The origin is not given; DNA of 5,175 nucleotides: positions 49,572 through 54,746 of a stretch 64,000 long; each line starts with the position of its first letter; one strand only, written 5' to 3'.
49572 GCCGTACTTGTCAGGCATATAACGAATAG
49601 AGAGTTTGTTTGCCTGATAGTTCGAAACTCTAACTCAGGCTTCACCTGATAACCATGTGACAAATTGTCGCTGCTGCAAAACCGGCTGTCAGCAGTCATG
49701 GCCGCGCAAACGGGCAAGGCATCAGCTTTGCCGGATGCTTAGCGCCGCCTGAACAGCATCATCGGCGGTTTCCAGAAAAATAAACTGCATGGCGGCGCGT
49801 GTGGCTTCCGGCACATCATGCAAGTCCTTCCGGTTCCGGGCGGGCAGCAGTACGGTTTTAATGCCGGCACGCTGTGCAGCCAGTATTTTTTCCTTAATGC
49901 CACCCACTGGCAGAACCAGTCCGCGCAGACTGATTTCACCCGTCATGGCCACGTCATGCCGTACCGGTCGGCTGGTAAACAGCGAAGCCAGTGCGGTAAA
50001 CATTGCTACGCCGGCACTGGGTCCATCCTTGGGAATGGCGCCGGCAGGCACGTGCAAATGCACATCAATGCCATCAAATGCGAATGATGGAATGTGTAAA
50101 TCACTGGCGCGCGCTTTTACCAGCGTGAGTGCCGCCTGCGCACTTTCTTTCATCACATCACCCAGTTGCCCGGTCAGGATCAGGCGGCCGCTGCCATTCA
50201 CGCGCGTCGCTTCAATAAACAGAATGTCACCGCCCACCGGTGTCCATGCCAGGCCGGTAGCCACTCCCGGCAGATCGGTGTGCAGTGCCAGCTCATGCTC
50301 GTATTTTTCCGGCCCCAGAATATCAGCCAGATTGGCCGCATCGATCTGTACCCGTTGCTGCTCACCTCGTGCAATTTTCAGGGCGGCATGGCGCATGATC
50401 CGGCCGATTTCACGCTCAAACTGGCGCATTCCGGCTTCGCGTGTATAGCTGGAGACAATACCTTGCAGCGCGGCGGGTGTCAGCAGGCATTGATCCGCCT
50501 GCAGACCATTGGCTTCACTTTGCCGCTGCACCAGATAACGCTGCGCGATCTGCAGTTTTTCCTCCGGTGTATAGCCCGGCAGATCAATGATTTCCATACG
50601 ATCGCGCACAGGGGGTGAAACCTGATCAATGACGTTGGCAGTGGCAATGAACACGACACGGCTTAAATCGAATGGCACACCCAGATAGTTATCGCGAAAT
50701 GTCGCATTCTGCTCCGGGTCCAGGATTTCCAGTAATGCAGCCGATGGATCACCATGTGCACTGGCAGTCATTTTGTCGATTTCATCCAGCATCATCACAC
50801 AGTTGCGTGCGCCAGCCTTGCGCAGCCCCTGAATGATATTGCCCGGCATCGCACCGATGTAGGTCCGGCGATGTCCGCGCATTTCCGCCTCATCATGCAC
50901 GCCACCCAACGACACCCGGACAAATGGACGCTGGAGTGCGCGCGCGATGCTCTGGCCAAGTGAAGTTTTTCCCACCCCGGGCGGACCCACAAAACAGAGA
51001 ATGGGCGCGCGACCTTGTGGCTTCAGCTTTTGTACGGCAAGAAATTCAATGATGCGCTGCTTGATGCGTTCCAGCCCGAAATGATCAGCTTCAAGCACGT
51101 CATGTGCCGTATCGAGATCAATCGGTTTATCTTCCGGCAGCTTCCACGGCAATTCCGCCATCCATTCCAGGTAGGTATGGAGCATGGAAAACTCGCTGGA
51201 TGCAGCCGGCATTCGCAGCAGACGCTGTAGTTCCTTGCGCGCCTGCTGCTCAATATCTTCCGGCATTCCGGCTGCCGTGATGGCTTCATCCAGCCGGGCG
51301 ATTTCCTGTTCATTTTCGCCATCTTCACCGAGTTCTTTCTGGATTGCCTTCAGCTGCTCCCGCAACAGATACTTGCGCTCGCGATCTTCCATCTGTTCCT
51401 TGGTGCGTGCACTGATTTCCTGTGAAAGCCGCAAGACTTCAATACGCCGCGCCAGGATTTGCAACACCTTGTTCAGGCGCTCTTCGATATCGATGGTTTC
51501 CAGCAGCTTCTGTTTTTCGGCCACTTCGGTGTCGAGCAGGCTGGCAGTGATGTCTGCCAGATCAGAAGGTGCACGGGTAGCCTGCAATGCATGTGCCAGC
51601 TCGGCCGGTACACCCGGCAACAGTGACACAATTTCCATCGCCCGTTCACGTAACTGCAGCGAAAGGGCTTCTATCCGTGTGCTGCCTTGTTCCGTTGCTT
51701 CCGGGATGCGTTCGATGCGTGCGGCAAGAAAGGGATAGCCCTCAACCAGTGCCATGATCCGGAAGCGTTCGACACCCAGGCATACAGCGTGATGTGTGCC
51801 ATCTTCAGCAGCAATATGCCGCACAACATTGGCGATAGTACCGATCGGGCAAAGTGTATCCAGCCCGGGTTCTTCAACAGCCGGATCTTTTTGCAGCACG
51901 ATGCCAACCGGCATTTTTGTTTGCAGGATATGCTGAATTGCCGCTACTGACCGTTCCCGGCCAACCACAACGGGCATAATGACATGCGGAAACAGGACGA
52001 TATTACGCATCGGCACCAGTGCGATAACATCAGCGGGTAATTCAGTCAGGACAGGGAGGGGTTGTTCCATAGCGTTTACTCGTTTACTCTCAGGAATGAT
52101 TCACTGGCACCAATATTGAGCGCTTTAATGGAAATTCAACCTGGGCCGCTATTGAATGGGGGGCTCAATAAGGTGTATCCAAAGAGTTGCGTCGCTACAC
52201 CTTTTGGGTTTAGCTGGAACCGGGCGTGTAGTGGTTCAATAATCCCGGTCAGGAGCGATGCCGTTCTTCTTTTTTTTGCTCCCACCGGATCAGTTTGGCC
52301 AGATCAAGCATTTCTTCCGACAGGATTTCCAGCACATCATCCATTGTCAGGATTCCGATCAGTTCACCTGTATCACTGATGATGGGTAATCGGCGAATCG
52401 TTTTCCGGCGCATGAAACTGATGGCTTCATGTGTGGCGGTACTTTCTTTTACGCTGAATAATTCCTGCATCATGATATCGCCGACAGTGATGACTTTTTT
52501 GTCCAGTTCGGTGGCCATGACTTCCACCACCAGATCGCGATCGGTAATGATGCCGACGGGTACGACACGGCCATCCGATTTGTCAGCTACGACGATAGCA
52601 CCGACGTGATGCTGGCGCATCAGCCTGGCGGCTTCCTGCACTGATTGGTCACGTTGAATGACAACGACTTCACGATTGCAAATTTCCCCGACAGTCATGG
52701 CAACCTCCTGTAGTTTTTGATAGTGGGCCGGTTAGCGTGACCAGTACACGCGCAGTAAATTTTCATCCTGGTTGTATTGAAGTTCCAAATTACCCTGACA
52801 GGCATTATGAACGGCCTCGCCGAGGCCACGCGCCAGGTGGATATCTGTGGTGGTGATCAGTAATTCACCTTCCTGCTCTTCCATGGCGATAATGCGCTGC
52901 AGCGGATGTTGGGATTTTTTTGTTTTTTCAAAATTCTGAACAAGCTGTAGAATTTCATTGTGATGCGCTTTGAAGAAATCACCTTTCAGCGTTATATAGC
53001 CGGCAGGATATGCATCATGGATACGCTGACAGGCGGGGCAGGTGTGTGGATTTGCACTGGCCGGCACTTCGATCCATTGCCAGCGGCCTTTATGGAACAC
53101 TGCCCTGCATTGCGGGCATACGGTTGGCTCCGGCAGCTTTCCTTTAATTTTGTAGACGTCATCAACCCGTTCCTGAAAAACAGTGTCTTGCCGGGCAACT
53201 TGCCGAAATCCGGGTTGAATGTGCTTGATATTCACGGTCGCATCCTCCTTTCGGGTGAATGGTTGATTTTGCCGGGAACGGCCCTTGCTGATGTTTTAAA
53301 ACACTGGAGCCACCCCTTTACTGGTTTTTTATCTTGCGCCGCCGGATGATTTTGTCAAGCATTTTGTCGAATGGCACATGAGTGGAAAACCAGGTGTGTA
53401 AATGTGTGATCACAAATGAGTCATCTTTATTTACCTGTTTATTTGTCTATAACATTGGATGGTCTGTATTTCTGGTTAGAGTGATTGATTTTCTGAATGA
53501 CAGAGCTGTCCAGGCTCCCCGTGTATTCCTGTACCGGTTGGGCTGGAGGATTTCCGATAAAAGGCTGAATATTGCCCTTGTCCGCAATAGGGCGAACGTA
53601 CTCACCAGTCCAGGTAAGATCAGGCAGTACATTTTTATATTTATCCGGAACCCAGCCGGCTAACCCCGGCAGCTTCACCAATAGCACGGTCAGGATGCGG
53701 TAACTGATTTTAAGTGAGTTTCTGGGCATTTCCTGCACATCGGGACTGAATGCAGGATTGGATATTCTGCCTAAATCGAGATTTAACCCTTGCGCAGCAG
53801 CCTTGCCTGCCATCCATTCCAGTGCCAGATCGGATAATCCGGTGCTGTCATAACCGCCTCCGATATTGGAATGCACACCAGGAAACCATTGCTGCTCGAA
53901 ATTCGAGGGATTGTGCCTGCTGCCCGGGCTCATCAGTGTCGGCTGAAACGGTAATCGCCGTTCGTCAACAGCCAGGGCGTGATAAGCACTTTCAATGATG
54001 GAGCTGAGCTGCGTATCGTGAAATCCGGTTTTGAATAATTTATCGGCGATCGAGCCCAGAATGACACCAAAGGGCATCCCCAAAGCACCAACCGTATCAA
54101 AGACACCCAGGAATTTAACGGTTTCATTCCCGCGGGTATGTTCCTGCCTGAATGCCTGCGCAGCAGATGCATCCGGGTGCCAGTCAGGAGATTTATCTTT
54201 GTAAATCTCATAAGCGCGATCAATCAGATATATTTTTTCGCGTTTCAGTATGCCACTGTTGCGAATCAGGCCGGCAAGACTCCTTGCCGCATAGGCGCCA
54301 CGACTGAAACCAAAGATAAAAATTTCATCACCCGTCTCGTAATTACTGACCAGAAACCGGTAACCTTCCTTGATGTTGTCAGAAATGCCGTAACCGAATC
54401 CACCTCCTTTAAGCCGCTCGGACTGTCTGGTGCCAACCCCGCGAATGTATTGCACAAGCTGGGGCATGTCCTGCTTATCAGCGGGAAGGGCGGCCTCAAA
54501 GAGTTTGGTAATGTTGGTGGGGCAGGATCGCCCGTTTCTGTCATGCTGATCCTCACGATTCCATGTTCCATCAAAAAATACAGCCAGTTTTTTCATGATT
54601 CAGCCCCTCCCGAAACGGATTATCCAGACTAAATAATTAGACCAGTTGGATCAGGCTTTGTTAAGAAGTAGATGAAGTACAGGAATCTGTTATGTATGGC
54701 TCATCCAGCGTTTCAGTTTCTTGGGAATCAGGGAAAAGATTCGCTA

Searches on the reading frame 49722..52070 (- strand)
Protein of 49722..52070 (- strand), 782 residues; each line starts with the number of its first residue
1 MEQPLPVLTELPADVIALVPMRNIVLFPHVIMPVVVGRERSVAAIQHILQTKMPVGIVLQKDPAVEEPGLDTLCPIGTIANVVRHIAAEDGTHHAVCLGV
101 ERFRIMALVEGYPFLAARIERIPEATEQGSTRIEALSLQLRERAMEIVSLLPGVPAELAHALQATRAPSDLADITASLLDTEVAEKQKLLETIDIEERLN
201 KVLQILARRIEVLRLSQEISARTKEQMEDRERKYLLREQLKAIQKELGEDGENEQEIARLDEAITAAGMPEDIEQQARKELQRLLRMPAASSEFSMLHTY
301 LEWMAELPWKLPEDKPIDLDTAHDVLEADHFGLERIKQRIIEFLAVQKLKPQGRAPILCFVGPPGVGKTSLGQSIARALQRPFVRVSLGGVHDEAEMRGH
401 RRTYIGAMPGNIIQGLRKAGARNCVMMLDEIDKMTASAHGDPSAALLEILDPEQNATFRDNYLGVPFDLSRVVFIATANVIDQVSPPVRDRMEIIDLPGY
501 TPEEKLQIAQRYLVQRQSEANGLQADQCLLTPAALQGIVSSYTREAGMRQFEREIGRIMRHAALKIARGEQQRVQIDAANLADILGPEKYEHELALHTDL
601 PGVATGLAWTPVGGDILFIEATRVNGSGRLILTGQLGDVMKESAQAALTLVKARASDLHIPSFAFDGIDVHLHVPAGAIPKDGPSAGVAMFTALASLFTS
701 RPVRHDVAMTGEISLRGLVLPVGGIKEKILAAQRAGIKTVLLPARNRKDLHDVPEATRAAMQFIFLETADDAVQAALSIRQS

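Call 5: search_protein_families(library=pfam, proteins=[window:49722-52070:-], max_evalue=0.01)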
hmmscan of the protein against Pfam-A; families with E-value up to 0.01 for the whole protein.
window:49722-52070:- (782 aa): 11 families
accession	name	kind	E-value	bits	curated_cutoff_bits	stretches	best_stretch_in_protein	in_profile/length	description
PF05362.19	Lon_C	-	6.9e-85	284.2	21.1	1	576-777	2-203/205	Lon protease (S16) C-terminal proteolytic domain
PF02190.22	LON_substr_bdg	-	9.5e-44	150.1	28.7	1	16-208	2-200/200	ATP-dependent protease La (LON) substrate-binding domain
PF00004.35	AAA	-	5.9e-26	91.9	21.2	1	358-495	1-126/131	ATPase family associated with various cellular activities (AAA)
PF22667.2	Lon_lid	-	4.7e-18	65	27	1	519-572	1-55/57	Lon protease AAA+ ATPase lid domain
PF07728.20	AAA_5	-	1.8e-10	41.4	22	1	358-492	2-139/139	AAA domain (dynein-related subfamily)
PF13541.12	ChlI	-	2.9e-06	27.6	27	1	619-746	1-121/121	Subunit ChlI of Mg-chelatase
PF07724.20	AAA_2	-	2.8e-05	24.7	27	1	359-480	7-125/166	AAA domain (Cdc48 subfamily)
PF13401.12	AAA_22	-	0.00021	22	27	1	355-439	5-97/130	AAA domain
PF08298.17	AAA_PrkA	-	0.00072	19.1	25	1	327-381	58-111/358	PrkA AAA domain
PF05496.18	RuvB_N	-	0.0013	18.9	27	0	329-384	8-62/159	Holliday junction DNA helicase RuvB P-loop domain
PF13191.12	AAA_16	-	0.0014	19.6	32.6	1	352-395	21-63/167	AAA ATPase domain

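Call 65: find_related_loci(query=window:49722-52070:-, collection=genome_contigs, flank=500)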
Query window:49722-52070:- (782 aa) in genome_contigs; peptide patterns used: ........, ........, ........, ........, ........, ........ (x = any residue, [..] = any of these).
599 stretches matched a pattern (row limit reached: there are more); 591 encode a relative of the query (tblastn E <= 1e-3); the best 80 are kept; 80 distinct loci.
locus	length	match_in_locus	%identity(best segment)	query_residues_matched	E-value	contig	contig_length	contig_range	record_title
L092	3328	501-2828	89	1-777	0e+0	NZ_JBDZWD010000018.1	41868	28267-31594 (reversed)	MAG: Nitrosomonas sp. isolate PE_soil1 NODE_197_length_41868, whole genome shotgun sequence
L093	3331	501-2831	88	1-778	0e+0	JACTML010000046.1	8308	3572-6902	MAG: Nitrosomonas eutropha isolate BJ4 scaffold_8339, whole genome shotgun sequence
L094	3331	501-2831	86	1-778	0e+0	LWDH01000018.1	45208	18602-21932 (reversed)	MAG: Proteobacteria bacterium SG_bin4 218, whole genome shotgun sequence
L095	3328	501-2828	83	1-777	0e+0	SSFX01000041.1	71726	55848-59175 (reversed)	MAG: Nitrosomonas oligotropha isolate Bin_54_1 c_000000088360, whole genome shotgun sequence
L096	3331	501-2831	83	1-778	0e+0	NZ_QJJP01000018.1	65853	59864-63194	Nitrosomonas sp. Nm84 Ga0181060_118, whole genome shotgun sequence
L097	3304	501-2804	83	10-777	0e+0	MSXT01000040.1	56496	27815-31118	MAG: Proteobacteria bacterium ST_bin16 1504, whole genome shotgun sequence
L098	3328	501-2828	80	1-777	0e+0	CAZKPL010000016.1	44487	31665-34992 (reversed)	MAG TPA_asm: uncultured Nitrosomonas sp. isolate SRP263991_co5_92 genome assembly, contig: NODE_1762_length_44487_cov_11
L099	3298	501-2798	75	11-778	0e+0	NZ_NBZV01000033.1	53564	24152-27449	Polaromonas sp. AER18D-145 scaffold_32, whole genome shotgun sequence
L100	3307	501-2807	72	8-777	0e+0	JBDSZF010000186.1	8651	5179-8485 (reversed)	MAG: Polaromonas sp. isolate cluster1_bin.8 k127_9038276, whole genome shotgun sequence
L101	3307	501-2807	72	8-777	0e+0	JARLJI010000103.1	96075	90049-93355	MAG: Rhodoferax sp. isolate MAG_CA144 MetaCoAG_Bin_144_Anoxic_k141_1011268, whole genome shotgun sequence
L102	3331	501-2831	70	3-780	0e+0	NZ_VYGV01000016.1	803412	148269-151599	Hydrogenophaga aromaticivorans strain D2P1 NODE_2_length_803412_cov_23.837104, whole genome shotgun sequence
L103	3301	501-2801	64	11-777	0e+0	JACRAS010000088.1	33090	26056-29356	MAG: Betaproteobacteria bacterium isolate NC_groundwater_1600_Pr3_B-0.1um_63_13 SR-2_scaffold_141_1444117, whole genome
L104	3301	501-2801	63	11-777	0e+0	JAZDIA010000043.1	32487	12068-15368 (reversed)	MAG: Pseudomonadota bacterium isolate MEGAHIT-group-0.38 k141_16171347, whole genome shotgun sequence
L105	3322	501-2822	63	8-781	0e+0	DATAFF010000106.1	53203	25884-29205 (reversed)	MAG TPA_asm: Aestuariivirgaceae bacterium isolate SMAG_U6796 k141_2422507, whole genome shotgun sequence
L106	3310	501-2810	63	11-780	0e+0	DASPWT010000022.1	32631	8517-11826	MAG TPA_asm: Burkholderiales bacterium isolate SMAG_U11548 k141_768045, whole genome shotgun sequence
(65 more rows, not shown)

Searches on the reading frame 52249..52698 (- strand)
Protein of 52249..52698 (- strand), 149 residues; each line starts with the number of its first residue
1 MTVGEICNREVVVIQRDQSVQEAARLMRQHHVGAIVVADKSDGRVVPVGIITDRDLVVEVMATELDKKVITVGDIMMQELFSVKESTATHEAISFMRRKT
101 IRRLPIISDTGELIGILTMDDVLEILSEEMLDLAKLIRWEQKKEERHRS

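Call 5: search_protein_families(library=pfam, proteins=[window:52249-52698:-], max_evalue=0.01)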
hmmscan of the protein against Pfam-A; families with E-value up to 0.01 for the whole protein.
window:52249-52698:- (149 aa): 2 families
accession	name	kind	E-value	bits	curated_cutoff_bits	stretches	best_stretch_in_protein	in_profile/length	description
PF00571.33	CBS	-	7.1e-28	97.1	24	2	72-127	1-56/57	CBS domain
PF05198.21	IF3_N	-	0.0011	19.6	26.9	0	102-135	8-41/70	Translation initiation factor IF-3, N-terminal domain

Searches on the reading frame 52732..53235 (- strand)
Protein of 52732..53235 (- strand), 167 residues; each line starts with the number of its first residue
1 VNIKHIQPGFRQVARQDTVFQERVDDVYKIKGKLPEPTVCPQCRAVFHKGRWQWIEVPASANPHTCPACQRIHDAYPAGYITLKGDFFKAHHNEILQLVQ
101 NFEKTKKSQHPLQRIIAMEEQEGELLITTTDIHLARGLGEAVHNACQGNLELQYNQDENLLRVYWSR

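Call 5: search_protein_families(library=pfam, proteins=[window:52732-53235:-], max_evalue=0.01)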
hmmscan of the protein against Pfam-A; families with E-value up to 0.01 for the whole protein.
window:52732-53235:- (167 aa): 2 families
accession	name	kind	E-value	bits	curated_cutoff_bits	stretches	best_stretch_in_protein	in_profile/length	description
PF04981.18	NMD3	-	7.2e-08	32.7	24.9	1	55-150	123-217/243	NMD3 family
PF14803.11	Zn_ribbon_Nudix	-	0.0019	18.5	25.6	0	64-73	23-32/34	Nudix N-terminal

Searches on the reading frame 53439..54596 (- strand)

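Call 5: search_protein_families(library=pfam, proteins=[window:53439-54596:-], max_evalue=0.01)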
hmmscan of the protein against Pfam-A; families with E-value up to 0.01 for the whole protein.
window:53439-54596:- (385 aa): 1 family
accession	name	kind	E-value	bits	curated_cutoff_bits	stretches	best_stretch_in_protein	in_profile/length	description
PF09994.14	T6SS_Tle1-like_cat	-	2.6e-80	270.2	27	1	2-263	1-285/287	T6SS, Phospholipase effector Tle1-like, catalytic domain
